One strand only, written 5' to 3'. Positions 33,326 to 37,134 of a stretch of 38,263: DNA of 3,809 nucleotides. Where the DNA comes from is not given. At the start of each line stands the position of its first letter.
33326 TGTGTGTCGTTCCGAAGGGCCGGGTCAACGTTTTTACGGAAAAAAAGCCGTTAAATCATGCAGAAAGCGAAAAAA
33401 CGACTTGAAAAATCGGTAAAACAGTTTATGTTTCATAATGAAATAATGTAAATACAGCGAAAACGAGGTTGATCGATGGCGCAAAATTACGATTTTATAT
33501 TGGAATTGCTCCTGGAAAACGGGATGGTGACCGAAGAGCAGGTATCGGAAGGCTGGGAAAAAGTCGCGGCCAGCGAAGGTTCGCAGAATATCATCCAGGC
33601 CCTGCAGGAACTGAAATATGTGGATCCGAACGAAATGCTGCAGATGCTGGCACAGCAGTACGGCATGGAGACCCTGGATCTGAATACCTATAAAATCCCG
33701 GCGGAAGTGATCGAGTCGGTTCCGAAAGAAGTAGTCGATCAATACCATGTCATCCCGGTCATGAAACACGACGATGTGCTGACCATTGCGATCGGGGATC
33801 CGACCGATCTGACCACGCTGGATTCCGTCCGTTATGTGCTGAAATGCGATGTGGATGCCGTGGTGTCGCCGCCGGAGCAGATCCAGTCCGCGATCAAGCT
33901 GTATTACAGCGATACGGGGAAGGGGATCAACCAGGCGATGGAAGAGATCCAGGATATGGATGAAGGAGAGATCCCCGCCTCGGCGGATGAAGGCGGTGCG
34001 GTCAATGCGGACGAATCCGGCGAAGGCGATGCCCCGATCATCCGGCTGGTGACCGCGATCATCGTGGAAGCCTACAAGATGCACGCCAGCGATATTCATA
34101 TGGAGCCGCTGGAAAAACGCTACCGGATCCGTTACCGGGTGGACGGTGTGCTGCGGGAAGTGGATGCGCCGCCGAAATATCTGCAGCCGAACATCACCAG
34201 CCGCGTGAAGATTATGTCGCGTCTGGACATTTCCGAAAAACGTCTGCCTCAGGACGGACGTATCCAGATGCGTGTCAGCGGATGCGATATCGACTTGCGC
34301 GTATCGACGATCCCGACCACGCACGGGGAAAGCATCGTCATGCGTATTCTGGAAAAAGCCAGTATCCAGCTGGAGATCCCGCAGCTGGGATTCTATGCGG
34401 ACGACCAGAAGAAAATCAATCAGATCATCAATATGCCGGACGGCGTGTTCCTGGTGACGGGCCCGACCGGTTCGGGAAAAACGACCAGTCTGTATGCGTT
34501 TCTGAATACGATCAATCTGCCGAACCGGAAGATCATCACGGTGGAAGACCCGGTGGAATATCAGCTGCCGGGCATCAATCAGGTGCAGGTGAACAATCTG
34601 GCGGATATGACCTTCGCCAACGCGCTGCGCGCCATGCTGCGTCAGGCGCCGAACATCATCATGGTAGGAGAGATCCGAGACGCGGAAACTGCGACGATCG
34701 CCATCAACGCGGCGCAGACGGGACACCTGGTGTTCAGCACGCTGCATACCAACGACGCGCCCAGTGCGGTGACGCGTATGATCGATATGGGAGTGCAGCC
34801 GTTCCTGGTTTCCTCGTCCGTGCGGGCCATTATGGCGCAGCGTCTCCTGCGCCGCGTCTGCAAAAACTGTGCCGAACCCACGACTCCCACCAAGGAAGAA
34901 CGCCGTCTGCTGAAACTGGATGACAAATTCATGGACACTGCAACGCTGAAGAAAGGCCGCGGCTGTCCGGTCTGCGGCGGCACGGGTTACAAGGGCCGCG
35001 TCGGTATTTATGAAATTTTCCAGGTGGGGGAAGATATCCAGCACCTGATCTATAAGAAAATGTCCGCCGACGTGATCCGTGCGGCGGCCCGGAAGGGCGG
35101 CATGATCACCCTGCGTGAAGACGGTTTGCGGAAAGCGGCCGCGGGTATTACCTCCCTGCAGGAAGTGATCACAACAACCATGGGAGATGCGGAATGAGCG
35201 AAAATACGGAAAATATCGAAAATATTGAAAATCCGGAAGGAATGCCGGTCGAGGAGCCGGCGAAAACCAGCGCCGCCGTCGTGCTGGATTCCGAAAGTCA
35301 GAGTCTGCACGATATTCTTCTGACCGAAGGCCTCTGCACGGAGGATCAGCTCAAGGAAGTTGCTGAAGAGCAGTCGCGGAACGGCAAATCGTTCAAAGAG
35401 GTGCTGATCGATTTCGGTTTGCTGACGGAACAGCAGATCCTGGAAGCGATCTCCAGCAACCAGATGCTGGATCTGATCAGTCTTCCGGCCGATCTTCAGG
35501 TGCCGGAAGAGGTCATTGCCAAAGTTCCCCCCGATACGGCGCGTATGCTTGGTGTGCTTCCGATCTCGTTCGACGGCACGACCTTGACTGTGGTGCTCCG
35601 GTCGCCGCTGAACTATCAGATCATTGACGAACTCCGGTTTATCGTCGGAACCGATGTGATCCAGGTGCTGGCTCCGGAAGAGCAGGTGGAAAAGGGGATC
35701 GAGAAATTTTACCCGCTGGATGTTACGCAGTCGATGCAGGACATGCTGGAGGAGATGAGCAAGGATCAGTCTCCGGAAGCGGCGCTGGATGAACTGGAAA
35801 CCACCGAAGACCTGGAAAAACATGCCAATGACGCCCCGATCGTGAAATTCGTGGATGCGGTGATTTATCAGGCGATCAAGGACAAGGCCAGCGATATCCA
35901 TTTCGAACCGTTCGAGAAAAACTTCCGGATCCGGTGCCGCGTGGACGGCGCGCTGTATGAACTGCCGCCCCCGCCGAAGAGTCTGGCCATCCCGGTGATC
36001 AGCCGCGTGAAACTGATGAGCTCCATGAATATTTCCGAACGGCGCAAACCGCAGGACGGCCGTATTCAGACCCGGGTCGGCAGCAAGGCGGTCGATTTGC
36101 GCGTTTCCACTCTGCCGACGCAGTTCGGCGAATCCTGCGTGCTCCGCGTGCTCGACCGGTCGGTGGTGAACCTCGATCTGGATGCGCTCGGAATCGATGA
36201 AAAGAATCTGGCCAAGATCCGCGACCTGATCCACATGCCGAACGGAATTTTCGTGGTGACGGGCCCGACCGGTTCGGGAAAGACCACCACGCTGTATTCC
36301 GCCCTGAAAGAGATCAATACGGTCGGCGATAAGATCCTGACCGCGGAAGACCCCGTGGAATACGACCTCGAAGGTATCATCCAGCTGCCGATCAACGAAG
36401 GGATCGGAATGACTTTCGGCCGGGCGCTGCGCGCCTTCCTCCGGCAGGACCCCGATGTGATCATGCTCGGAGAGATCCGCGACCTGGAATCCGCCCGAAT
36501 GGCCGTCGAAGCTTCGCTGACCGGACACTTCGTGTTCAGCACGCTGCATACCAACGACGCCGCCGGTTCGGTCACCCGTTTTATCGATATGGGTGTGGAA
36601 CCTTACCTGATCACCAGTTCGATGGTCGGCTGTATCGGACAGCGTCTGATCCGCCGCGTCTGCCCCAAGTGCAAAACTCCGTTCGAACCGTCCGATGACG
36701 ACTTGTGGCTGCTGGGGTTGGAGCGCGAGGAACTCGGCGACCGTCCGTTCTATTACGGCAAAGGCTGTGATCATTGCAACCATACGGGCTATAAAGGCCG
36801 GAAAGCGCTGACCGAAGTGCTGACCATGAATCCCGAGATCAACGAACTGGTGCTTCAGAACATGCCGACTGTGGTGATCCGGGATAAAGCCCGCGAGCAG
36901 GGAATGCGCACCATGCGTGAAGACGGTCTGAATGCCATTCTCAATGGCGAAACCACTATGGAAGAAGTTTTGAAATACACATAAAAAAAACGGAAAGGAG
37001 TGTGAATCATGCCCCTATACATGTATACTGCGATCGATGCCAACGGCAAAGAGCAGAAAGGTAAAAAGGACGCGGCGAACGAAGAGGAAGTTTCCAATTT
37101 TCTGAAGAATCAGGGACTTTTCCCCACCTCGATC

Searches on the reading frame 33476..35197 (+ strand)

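Call 31: search_protein_families(library=pfam, proteins=[window:33476-35197:+], max_evalue=0.001)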
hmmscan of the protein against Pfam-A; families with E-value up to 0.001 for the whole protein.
window:33476-35197:+ (573 aa): 4 families
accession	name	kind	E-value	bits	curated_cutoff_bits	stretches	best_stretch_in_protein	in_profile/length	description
PF00437.27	T2SSE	-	4.3e-140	467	24.9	1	183-565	3-369/370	Type II/IV secretion system protein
PF05157.20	MshEN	-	3.4e-19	69.1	23.1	1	62-148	1-88/90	MshEN domain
PF13476.12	AAA_23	-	0.00037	21.6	27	1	315-342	12-39/201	AAA domain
PF13401.12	AAA_22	-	0.00064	20.5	27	0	322-361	5-44/130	AAA domain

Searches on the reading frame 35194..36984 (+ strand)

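Call 31: search_protein_families(library=pfam, proteins=[window:35194-36984:+], max_evalue=0.001)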
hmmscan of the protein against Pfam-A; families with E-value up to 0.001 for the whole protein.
window:35194-36984:+ (596 aa): 3 families
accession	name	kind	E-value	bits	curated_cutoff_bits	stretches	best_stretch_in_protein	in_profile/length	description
PF00437.27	T2SSE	-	7.5e-135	449.8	24.9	1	211-593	3-369/370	Type II/IV secretion system protein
PF05157.20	MshEN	-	2.2e-15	56.8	23.1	1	99-176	9-87/90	MshEN domain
PF10415.14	FumaraseC_C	-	6.7e-05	23.7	32.5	0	55-92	16-53/54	Fumarase C C-terminus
